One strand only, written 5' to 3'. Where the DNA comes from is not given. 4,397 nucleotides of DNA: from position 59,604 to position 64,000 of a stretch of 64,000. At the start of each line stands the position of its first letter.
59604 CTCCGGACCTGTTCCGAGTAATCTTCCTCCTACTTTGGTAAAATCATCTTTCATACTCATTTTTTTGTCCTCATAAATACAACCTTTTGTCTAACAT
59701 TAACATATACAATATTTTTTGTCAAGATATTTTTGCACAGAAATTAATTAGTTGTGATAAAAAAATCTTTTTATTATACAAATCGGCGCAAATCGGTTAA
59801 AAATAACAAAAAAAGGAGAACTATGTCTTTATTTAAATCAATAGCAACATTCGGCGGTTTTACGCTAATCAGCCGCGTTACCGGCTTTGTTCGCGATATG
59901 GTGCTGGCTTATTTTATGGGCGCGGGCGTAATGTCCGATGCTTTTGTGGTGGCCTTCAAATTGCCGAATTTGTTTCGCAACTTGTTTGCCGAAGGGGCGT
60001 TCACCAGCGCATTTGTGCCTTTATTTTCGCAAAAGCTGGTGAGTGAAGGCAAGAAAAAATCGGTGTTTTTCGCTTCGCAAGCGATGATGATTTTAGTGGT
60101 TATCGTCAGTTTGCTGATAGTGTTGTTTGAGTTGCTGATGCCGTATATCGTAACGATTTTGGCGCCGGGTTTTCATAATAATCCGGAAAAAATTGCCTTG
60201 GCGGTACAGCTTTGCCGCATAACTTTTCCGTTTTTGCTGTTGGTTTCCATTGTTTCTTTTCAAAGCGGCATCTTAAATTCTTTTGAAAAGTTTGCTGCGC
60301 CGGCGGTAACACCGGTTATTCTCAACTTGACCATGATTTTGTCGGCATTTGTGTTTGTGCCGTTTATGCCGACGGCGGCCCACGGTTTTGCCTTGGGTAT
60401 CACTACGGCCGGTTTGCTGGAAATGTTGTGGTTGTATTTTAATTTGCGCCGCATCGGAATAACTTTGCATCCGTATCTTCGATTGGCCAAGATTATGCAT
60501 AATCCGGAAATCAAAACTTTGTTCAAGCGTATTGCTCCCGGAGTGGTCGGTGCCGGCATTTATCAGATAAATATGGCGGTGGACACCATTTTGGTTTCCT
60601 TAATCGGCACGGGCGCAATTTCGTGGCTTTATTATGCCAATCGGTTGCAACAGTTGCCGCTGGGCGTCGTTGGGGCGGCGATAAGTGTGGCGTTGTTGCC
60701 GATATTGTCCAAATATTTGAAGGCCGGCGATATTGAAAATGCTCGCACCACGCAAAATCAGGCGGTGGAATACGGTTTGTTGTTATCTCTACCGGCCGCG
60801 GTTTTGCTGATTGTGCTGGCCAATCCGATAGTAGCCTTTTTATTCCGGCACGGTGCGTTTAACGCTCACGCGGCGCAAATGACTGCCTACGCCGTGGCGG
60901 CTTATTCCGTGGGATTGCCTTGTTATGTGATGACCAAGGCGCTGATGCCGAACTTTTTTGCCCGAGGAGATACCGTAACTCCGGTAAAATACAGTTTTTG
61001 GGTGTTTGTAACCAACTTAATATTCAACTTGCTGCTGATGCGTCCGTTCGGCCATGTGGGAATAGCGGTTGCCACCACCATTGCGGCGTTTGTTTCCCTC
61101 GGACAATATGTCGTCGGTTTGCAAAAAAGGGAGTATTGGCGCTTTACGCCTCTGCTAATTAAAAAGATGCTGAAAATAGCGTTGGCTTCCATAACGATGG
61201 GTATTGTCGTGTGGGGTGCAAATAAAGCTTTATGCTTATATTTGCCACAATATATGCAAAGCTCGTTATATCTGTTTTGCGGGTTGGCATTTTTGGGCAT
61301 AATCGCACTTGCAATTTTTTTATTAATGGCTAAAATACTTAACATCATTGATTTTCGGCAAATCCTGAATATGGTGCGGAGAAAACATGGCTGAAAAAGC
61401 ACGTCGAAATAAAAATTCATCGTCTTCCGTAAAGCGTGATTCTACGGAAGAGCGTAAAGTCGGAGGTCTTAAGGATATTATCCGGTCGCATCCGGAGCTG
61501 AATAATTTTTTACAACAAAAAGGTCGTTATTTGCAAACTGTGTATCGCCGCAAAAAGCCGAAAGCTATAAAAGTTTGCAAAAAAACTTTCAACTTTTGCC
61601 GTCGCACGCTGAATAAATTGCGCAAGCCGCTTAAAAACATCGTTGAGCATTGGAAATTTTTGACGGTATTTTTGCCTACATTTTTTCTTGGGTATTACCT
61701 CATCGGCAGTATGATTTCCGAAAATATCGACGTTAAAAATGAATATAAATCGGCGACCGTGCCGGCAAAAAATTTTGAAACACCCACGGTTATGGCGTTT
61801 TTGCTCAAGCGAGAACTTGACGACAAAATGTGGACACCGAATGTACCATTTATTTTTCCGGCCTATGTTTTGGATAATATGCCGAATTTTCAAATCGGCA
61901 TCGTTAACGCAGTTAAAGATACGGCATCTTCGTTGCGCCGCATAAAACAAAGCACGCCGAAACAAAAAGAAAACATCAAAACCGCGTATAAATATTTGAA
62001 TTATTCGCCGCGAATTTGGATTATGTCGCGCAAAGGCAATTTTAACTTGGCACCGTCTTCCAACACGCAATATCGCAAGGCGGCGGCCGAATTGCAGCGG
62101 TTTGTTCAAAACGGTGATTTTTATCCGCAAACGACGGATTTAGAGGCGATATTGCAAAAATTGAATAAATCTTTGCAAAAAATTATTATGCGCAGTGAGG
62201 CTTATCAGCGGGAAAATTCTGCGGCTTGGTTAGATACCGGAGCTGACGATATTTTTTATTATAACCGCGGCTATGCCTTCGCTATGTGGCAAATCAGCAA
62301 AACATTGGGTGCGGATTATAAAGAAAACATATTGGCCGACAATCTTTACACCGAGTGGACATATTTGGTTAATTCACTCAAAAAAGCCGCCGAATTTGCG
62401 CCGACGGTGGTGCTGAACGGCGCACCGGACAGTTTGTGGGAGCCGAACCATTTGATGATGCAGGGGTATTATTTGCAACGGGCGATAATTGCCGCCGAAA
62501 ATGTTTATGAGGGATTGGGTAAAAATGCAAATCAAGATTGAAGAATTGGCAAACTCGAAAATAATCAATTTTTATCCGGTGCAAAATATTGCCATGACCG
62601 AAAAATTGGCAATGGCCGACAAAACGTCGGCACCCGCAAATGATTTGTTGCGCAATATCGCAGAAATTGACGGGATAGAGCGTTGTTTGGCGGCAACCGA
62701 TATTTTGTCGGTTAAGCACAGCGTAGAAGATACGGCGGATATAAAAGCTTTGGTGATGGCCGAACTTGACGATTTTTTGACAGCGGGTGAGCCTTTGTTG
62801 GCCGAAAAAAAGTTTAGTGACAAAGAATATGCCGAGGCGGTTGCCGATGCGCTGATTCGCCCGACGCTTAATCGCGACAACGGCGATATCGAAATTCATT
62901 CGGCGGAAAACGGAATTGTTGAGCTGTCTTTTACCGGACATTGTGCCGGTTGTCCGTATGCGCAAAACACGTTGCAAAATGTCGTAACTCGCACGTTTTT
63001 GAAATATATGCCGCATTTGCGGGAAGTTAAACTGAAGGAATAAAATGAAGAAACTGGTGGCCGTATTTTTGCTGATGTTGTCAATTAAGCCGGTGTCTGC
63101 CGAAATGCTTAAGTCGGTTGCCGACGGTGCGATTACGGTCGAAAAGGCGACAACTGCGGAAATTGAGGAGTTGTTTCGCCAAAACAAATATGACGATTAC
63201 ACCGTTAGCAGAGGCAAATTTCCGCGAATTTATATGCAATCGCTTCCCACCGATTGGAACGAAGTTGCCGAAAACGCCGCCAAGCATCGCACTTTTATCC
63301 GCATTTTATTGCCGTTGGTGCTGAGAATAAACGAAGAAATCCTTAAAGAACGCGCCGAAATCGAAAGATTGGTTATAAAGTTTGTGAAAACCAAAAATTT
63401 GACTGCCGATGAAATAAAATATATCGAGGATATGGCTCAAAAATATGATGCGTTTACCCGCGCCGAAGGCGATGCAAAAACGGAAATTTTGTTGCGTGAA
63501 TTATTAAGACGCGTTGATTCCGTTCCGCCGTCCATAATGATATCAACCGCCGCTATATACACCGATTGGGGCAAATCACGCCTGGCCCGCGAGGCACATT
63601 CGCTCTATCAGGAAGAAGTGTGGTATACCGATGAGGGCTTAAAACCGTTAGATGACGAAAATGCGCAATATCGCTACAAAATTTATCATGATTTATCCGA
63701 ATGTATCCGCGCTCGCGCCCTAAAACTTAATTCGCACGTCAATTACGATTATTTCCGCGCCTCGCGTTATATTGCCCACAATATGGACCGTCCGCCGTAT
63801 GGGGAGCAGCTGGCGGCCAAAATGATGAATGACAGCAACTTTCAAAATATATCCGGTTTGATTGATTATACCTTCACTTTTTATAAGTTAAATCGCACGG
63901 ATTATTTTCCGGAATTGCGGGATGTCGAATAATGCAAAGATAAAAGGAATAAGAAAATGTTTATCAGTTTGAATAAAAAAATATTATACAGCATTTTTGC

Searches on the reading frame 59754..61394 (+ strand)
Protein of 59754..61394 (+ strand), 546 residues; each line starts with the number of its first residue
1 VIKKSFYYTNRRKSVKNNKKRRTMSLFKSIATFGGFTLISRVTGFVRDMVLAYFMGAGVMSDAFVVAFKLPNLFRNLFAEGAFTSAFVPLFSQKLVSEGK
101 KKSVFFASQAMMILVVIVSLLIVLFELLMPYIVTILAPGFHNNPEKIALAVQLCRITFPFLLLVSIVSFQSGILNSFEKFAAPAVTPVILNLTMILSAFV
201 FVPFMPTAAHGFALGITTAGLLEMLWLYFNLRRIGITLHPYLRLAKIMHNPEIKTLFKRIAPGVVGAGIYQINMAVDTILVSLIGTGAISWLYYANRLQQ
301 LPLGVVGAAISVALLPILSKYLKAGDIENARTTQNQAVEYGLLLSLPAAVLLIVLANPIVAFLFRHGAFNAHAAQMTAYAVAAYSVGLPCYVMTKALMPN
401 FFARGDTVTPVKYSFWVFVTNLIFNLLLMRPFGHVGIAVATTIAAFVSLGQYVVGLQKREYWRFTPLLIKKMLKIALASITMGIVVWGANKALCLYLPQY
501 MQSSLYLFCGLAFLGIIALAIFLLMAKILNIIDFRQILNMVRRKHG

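Call 23: search_protein_families(library=pfam, proteins=[window:59754-61394:+], max_evalue=0.001)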
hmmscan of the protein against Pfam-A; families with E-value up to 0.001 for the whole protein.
window:59754-61394:+ (546 aa): 2 families
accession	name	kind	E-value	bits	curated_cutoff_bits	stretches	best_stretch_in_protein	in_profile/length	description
PF03023.19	MurJ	-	3.7e-112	375.7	27.4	1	51-492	1-435/451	Lipid II flippase MurJ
PF01554.23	MatE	-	2.1e-09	37.7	24.9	1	271-426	10-160/161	MatE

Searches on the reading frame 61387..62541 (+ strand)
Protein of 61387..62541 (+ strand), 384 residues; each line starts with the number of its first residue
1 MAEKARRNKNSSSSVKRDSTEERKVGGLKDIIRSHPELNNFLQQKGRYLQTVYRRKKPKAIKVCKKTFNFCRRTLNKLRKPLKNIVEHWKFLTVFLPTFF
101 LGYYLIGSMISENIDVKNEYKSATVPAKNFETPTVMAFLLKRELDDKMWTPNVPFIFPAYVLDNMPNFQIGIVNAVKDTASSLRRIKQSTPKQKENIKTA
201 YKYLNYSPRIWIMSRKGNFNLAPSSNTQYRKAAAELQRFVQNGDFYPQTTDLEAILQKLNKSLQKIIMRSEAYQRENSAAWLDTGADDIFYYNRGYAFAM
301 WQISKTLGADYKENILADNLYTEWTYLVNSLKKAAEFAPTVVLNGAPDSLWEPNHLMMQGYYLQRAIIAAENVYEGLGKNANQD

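Call 23: search_protein_families(library=pfam, proteins=[window:61387-62541:+], max_evalue=0.001)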
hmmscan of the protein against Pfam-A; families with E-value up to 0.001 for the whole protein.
window:61387-62541:+ (384 aa): 1 family
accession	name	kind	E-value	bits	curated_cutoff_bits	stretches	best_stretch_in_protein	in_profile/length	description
PF10095.14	DUF2333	-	4.3e-15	55.9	22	2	158-265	84-193/330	Uncharacterized protein conserved in bacteria (DUF2333)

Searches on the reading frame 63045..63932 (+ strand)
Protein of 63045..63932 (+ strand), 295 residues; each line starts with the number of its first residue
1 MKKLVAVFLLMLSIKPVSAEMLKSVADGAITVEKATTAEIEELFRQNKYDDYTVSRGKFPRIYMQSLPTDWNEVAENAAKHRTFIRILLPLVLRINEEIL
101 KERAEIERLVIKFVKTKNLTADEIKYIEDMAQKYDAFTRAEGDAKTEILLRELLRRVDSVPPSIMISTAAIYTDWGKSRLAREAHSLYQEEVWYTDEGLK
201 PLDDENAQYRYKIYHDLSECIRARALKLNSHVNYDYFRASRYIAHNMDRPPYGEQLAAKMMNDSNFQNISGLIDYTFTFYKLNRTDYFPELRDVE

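Call 23: search_protein_families(library=pfam, proteins=[window:63045-63932:+], max_evalue=0.001)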
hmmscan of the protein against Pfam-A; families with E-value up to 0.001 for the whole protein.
window:63045-63932:+ (295 aa): 1 family
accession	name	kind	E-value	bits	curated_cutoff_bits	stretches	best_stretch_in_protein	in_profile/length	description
PF01832.25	Glucosaminidase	-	1.7e-08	35.6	30.2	1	159-258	12-116/123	Mannosyl-glycoprotein endo-beta-N-acetylglucosaminidase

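Call 102: find_encoding_contigs(protein=window:63045-63932:+, flank=10000, max_places=1)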
Protein window:63045-63932:+ (295 aa): 15 contigs read that carry it; 1 place shown.
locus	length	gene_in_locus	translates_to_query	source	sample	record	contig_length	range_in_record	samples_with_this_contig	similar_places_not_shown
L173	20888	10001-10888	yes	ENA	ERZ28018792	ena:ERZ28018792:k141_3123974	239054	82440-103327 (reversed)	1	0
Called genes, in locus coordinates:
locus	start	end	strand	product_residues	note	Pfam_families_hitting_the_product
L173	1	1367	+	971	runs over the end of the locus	PF12705:PDDEXK_1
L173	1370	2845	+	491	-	PF00580:UvrD-helicase, PF13245:AAA_19 (weak)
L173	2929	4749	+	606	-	PF13361:UvrD_C, PF13538:UvrD_C_2 (faint), PF12705:PDDEXK_1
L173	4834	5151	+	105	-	PF00085:Thioredoxin, PF13098:Thioredoxin_2, PF13728:TraF (weak)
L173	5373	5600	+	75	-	-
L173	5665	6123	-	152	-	PF01196:Ribosomal_L17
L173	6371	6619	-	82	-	-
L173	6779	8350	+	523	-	PF03023:MurJ, PF01554:MatE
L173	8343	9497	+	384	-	PF10095:DUF2333 (weak)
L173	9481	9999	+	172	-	PF01106:NifU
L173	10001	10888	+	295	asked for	PF01832:Glucosaminidase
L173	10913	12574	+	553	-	PF00672:HAMP (faint), PF13188:PAS_8 (weak), PF02518:HATPase_c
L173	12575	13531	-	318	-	PF01545:Cation_efflux, PF16916:ZT_dimer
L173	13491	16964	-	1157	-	PF23357:DUF7088, PF09822:ABC_transp_aux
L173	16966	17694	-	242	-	PF02463:SMC_N (faint), PF00005:ABC_tran, PF13304:AAA_21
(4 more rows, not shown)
